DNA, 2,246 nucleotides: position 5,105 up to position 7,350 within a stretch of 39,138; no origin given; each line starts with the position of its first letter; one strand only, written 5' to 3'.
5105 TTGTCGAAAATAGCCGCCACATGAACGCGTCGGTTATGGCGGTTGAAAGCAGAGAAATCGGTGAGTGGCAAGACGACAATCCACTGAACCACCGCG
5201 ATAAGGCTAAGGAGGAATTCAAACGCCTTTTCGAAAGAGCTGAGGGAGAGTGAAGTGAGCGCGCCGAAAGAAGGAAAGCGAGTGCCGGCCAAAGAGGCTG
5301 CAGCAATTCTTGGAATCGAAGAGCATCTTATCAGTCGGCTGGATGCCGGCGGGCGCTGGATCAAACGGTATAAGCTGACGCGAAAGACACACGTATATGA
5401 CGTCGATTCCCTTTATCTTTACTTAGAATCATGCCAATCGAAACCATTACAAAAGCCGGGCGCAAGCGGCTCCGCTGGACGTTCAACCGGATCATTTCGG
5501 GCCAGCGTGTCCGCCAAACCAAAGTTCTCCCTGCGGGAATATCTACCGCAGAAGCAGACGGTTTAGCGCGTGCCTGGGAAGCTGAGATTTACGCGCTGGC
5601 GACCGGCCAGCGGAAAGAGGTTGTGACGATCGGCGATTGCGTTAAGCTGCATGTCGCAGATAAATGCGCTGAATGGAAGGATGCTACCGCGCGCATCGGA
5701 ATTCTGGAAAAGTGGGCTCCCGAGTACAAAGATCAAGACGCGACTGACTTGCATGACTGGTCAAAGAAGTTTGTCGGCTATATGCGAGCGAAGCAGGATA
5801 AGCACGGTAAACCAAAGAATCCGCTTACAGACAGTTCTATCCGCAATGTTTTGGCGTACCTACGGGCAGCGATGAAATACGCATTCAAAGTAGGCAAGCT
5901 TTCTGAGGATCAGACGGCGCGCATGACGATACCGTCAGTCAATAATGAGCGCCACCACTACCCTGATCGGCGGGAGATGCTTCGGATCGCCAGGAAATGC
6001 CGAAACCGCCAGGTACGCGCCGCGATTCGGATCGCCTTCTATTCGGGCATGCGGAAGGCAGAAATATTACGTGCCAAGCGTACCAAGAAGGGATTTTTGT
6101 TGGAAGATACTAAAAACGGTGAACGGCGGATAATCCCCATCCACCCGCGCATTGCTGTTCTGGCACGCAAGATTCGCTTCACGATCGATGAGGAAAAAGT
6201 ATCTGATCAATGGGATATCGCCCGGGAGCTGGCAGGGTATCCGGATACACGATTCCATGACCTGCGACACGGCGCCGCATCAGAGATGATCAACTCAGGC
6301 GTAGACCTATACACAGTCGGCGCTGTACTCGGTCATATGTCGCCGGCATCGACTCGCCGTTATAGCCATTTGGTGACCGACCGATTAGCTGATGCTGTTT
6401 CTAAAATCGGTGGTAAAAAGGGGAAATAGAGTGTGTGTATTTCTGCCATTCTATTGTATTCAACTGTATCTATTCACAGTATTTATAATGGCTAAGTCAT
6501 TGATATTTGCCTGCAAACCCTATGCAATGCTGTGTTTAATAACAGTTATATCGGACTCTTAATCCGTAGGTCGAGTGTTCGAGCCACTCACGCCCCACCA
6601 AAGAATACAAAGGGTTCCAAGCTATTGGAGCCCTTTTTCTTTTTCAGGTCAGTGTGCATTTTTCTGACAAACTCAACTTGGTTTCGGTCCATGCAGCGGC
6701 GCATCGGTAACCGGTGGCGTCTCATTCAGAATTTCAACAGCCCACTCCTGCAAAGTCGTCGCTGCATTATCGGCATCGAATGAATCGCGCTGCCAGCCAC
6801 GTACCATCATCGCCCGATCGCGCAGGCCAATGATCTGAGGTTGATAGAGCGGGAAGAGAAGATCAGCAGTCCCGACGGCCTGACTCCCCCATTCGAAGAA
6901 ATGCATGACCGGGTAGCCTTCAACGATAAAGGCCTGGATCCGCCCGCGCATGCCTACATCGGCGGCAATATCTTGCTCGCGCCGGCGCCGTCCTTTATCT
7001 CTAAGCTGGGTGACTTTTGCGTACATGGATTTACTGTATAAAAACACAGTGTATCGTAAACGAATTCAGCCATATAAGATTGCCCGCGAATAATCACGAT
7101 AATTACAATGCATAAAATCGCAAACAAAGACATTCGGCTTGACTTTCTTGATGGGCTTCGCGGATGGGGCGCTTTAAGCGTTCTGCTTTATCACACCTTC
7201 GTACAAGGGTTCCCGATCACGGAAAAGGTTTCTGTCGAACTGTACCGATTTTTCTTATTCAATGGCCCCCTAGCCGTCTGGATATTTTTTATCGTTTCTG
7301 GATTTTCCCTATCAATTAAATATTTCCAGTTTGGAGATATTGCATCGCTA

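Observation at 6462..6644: Two further SOS-type palindromes inside the attP arm, bracketing a perfect TATAAT that points into the tRNA-Lys 3' half and a terminator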

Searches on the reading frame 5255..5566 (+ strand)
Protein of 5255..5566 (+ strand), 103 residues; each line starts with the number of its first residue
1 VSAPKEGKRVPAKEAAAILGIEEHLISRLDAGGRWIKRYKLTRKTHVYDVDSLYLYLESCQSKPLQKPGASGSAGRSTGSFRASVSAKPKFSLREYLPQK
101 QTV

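Call 11: search_protein_families(library=pfam, proteins=[window:5255-5566:+], max_evalue=0.01)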
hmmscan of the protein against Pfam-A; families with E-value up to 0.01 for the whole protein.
window:5255-5566:+ (103 aa): 0 families

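Call 12: search_protein_families(library=phrogs, proteins=[window:5255-5566:+], max_evalue=0.01)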
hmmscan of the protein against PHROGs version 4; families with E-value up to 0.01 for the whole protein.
window:5255-5566:+ (103 aa): 0 families
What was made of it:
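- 5255..5566 (+): Conserved 102-103-aa ORF with an HTH-like N-terminus (candidate excisionase). It overlaps the start of int. There is no Pfam or PHROG hit (calls 11, 12), so the Xis assignment is inference.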

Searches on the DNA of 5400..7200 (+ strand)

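Call 6: search_dna_similar(query=window:5400-7200:+, collection=phages, mode=distant, max_rows=30)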
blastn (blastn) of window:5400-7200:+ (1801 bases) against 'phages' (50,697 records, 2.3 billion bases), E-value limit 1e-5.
Records with a match: 2; places in all: 2; records where one place covers at least 80% of the query: 0.
Best place of each record, by identity: 80-90% 2.
By first word of the organism name: Erwinia 2.
By host as written in the record: Erwinia amylovora 1/79Sm 2.
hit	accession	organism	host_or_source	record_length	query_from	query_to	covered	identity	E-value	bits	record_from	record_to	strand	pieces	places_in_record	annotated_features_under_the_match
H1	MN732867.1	Erwinia phage Hena1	Erwinia amylovora 1/79Sm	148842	1155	1207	3%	84.9%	2e-6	61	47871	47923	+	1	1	tRNA-Lys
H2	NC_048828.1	Erwinia phage Hena1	Erwinia amylovora 1/79Sm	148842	1155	1207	3%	84.9%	2e-6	61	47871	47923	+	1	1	tRNA-Lys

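Call 39: search_rna_families(source=window, start=6300, end=7150, threshold=evalue, max_evalue=1)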
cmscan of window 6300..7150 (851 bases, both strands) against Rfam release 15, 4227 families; matches with E-value up to 1: 4.
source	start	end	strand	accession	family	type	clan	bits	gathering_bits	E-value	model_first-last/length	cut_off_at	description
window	6607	6645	+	RF00489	ctRNA_p42d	Gene; antisense;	-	31.4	50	7.7e-05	1-46/46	no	ctRNA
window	6529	6597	+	RF00005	tRNA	Gene; tRNA;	CL00001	25.4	29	0.0081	1-71/71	no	tRNA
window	6593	6643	+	RF02353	BjrC68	Gene; sRNA;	-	20.1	39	0.014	1-82/82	no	Bradyrhizobiaceae sRNA BjrC68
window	6559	6597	-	RF04351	Plastid-psbl-rps4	Cis-reg;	-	17.8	68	0.81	1-53/53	no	Plastid-psbl-rps4 3UTR RNA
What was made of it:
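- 6552..6600 (+): attP core plus the tRNA-Lys(CTT) 3' part. The anticodon loop at 6556-6562 is the probable crossover region. Partial Rfam tRNA hit at 25.4 bits (call 39).
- Tried and rejected: Rfam gave only a sub-threshold partial tRNA and sub-threshold matches to the terminator hairpin (call 39).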

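Call 52: search_dna_similar(query=L002:3985-4250:+, collection=phages, mode=distant, max_evalue=0.01, max_rows=20)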
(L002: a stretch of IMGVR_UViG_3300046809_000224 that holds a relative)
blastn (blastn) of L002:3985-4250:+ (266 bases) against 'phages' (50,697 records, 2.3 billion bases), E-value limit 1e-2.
Records with a match: 2; places in all: 2; records where one place covers at least 80% of the query: 0.
Best place of each record, by identity: 80-90% 2.
By first word of the organism name: Xanthomonas 1; phage 1.
By host as written in the record: Xanthomonas vesicatoria 1; - 1.
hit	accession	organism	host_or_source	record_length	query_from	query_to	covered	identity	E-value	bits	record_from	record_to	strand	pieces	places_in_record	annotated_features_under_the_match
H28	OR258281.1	Xanthomonas phage XaC1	Xanthomonas vesicatoria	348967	140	191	20%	80.8%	5e-4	50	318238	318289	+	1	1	tRNA-Leu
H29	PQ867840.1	phage KZY1-k141_1027853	Crassostrea hongkongensis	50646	138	178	15%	87.8%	2e-3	49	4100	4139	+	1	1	none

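Call 59: search_rna_families(source=L005, start=4040, end=4210, threshold=evalue, max_evalue=0.1, show_alignments=1)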
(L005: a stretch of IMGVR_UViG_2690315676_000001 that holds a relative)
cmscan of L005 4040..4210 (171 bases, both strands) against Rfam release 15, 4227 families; matches with E-value up to 0.1: 2.
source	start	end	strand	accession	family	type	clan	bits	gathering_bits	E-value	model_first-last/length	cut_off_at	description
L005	4081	4165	-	RF00005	tRNA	Gene; tRNA;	CL00001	45.6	29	4.3e-09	1-71/71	no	tRNA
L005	4080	4165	+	RF04354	Plastid-ycf2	Cis-reg;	-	21.2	65.7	0.025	1-75/75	no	Plastid-ycf2 5UTR RNA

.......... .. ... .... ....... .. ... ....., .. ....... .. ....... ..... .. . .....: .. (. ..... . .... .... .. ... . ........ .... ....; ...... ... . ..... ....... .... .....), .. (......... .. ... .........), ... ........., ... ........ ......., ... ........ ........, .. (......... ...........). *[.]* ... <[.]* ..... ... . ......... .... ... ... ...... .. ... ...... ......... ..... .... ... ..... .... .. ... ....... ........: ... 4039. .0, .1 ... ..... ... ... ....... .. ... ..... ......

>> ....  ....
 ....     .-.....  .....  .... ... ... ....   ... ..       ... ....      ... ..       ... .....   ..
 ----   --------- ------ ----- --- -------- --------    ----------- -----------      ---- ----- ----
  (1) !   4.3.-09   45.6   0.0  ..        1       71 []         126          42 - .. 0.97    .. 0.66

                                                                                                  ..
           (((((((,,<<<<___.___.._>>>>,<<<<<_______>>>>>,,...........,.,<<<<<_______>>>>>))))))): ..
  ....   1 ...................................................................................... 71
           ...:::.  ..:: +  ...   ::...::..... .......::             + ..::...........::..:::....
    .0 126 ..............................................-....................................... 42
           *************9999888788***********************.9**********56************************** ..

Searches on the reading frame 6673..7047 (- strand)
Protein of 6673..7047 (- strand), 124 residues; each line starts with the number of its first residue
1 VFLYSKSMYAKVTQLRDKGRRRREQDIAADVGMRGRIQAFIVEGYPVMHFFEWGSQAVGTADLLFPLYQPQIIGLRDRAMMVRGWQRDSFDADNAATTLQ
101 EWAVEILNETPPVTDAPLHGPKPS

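Call 11: search_protein_families(library=pfam, proteins=[window:6673-7047:-], max_evalue=0.01)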
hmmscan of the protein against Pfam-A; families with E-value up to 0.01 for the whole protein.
window:6673-7047:- (124 aa): 0 families

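Call 12: search_protein_families(library=phrogs, proteins=[window:6673-7047:-], max_evalue=0.01)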
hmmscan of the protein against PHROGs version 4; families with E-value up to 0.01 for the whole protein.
window:6673-7047:- (124 aa): 0 families
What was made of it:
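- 6673..7026 (-): 117-aa gene of unknown function, converging on attP. Its own LexA box lies 7 nt upstream of the ATG. There is no Pfam or PHROG hit (calls 11, 12).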

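Call 14: find_related_loci(query=window:6673-7026:-, collection=viral_contigs, flank=3000)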
Query window:6673-7026:- (117 aa) in viral_contigs; peptide patterns used: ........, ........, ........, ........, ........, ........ (x = any residue, [..] = any of these).
9 stretches matched a pattern; 1 encode a relative of the query (tblastn E <= 1e-3); 1 distinct loci.
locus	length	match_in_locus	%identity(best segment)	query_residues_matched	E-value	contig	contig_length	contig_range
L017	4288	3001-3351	72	1-116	4e-56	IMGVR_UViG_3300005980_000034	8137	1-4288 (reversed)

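Call 50: find_homologous_proteins(query=window:6673-7026:-)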
Query window:6673-7026:- (117 aa): 9 proteins with E <= 0.001 among 20 candidates.
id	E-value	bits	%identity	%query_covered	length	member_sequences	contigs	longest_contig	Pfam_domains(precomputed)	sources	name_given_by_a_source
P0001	1.2e-73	263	100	100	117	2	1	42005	-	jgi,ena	-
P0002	5.2e-63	228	87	99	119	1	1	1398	-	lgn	-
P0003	2.8e-48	181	70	99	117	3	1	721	-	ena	-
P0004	4.7e-48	180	69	100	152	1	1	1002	-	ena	-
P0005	8.8e-47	176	68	99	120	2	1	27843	-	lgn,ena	-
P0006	1.1e-46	176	99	69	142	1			-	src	-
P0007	6.4e-42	160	63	98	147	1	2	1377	-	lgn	-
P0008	6.1e-36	141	63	91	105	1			-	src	-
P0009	6.9e-31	125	100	51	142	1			-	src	-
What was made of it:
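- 6673..7026 (-): It has only 9 unnamed homologues (call 50).
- Tried and rejected: It has no domain hit and only nine unnamed homologues (calls 11, 12, 50).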

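Call 53: find_encoding_contigs(protein=P0001, flank=1500, max_places=4)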
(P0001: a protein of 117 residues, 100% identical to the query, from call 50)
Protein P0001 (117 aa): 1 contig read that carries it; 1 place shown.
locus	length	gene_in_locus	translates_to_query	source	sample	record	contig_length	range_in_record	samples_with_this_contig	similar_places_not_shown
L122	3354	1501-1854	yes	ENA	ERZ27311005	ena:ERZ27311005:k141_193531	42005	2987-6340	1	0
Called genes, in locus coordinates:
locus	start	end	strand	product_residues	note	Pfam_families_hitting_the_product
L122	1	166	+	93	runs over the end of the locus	-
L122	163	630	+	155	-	PF01832:Glucosaminidase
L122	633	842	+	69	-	-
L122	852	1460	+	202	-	-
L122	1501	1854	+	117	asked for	-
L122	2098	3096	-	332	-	PF00589:Phage_integrase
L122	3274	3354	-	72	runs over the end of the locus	-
